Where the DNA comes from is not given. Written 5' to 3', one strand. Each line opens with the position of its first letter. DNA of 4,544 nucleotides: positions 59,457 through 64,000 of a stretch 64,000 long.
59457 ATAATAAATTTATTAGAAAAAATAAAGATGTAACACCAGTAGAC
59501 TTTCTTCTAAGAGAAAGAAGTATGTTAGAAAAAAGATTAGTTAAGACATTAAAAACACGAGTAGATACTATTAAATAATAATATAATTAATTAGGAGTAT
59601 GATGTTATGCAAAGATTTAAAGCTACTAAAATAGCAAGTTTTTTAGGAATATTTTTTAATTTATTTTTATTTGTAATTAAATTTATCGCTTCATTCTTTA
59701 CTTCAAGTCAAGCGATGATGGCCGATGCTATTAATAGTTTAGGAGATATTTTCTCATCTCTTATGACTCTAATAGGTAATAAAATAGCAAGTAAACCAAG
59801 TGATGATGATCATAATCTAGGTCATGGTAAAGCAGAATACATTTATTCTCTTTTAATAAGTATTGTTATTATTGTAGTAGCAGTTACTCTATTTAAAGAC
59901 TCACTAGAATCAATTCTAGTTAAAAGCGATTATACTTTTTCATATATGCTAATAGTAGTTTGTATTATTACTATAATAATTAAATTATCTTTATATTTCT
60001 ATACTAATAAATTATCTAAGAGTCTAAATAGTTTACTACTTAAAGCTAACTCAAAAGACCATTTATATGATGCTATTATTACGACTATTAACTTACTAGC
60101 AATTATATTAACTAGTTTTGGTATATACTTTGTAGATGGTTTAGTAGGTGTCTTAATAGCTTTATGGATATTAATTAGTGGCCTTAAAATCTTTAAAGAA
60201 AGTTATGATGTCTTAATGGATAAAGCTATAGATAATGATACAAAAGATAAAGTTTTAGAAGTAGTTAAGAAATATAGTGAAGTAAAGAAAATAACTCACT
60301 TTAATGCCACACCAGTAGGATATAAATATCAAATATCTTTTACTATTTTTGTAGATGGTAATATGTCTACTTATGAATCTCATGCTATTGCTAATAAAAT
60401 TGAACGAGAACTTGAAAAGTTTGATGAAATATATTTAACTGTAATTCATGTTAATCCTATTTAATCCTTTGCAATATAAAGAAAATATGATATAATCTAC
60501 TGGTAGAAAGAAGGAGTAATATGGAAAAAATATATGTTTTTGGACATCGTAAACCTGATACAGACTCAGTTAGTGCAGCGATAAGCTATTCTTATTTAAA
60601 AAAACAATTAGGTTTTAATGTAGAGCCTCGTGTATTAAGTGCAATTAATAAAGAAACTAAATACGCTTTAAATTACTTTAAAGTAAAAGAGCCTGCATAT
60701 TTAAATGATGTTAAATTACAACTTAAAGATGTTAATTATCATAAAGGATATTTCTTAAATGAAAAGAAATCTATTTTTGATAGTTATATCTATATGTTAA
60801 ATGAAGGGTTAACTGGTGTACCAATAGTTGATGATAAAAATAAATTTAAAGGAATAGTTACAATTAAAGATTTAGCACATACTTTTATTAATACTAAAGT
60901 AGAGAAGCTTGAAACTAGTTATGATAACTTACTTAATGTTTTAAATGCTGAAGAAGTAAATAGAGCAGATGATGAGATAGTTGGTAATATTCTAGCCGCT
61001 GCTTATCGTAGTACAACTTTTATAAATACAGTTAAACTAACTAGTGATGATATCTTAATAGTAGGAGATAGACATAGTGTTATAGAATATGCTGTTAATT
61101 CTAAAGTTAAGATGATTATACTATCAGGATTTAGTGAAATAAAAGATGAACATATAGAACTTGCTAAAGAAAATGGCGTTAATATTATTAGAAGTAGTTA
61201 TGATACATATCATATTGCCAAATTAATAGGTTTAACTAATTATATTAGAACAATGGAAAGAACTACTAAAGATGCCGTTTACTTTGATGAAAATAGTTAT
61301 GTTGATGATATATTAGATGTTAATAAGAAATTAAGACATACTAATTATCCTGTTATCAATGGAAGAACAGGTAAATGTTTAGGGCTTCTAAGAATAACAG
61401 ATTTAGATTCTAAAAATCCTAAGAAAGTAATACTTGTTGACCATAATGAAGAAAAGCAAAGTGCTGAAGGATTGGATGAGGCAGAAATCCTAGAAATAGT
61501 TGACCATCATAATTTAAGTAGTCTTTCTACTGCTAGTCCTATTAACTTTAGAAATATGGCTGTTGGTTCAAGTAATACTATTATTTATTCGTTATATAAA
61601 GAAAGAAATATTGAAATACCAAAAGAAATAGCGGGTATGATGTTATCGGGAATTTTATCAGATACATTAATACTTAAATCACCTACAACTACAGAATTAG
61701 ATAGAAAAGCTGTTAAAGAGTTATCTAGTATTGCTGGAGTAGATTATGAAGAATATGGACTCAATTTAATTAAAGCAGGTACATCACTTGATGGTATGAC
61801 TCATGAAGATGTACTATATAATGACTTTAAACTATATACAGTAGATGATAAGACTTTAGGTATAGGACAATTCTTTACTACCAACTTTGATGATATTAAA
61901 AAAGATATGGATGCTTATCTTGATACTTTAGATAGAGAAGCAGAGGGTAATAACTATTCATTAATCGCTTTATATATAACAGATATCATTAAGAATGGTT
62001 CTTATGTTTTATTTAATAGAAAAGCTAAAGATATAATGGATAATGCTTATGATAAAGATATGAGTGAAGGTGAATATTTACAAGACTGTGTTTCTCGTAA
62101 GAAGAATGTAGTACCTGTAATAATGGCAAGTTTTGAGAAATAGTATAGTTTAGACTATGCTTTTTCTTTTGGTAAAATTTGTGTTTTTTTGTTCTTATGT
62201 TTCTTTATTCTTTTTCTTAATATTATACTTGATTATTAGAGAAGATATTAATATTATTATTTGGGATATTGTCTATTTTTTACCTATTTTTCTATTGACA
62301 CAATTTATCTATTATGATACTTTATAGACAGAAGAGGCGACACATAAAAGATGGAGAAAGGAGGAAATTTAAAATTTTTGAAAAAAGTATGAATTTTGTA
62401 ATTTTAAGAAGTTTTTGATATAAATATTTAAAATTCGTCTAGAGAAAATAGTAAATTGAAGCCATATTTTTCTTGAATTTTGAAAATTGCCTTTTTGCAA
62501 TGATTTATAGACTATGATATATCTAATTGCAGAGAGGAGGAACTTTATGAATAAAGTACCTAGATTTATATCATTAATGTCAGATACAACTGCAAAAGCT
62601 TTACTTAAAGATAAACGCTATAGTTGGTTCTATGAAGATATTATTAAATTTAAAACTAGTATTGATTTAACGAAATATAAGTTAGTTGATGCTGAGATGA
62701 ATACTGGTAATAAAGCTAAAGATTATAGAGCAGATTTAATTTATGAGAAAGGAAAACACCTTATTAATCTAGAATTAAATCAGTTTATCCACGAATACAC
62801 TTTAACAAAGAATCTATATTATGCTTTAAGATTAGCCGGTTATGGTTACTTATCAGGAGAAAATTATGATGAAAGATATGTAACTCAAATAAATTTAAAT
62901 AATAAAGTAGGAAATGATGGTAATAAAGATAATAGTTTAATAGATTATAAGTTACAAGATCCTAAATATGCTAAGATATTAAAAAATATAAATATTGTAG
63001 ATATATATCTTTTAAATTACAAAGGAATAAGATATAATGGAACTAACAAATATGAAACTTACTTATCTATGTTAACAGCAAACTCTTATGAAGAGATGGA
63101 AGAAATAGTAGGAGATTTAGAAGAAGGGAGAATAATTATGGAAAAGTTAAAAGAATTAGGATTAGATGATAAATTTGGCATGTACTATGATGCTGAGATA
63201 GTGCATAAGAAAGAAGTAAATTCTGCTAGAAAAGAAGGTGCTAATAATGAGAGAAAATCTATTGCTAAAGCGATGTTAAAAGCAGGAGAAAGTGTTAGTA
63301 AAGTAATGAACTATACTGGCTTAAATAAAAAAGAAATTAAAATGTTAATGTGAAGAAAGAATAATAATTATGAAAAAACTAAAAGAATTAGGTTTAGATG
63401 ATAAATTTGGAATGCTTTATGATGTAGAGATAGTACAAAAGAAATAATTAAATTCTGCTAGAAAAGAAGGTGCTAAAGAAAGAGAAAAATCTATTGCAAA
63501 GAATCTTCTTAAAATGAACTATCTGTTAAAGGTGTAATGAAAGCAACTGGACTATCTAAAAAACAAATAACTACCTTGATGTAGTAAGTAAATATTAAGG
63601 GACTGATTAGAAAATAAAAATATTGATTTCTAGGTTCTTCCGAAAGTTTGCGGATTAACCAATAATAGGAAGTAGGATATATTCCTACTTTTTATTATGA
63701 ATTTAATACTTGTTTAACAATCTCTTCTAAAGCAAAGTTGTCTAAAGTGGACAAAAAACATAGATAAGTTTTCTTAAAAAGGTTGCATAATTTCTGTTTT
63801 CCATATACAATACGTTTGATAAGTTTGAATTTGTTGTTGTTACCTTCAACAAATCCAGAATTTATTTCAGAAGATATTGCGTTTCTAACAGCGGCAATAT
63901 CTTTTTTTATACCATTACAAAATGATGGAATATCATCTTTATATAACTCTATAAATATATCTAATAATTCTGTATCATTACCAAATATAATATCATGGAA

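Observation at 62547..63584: Second Rpn locus repeats the same architecture, but its stand-alone C-terminal copy is dead while the internal start is optimal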

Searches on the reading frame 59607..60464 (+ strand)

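Call 53: search_protein_families(library=pfam, proteins=[window:59607-60464:+], max_evalue=0.001)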
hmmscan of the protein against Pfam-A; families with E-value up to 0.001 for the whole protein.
window:59607-60464:+ (285 aa): 2 families
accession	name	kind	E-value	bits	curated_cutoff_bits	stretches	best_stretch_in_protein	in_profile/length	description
PF01545.26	Cation_efflux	-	6.6e-42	144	26.6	1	12-204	2-198/198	Cation efflux family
PF16916.11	ZT_dimer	-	1.9e-12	47.4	26.7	1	209-284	2-77/78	Dimerisation domain of Zinc Transporter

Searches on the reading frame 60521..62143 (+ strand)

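Call 53: search_protein_families(library=pfam, proteins=[window:60521-62143:+], max_evalue=0.001)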
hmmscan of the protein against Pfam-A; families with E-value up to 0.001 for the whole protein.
window:60521-62143:+ (540 aa): 5 families
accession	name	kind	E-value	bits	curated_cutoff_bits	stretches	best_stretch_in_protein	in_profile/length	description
PF02833.19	DHHA2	-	8e-25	88.1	27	1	416-536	3-125/126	DHHA2 domain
PF01368.27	DHH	-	1.3e-23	84.1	28.1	1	3-378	1-125/125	DHH family, N-terminal domain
PF07085.17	DRTGG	-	9.4e-17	61.2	25.2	1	136-236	1-102/105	DRTGG domain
PF00571.33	CBS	-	2.3e-10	41.1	24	1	79-120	12-53/57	CBS domain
PF02603.21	Hpr_kinase_N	-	0.00035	21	24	1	113-234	1-119/125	HPr Serine kinase N terminus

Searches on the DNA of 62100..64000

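Call 69: search_rna_families(source=window, start=62100, end=64000, threshold=evalue, max_evalue=0.1)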
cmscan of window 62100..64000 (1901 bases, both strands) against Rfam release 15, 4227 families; matches with E-value up to 0.1: 0.
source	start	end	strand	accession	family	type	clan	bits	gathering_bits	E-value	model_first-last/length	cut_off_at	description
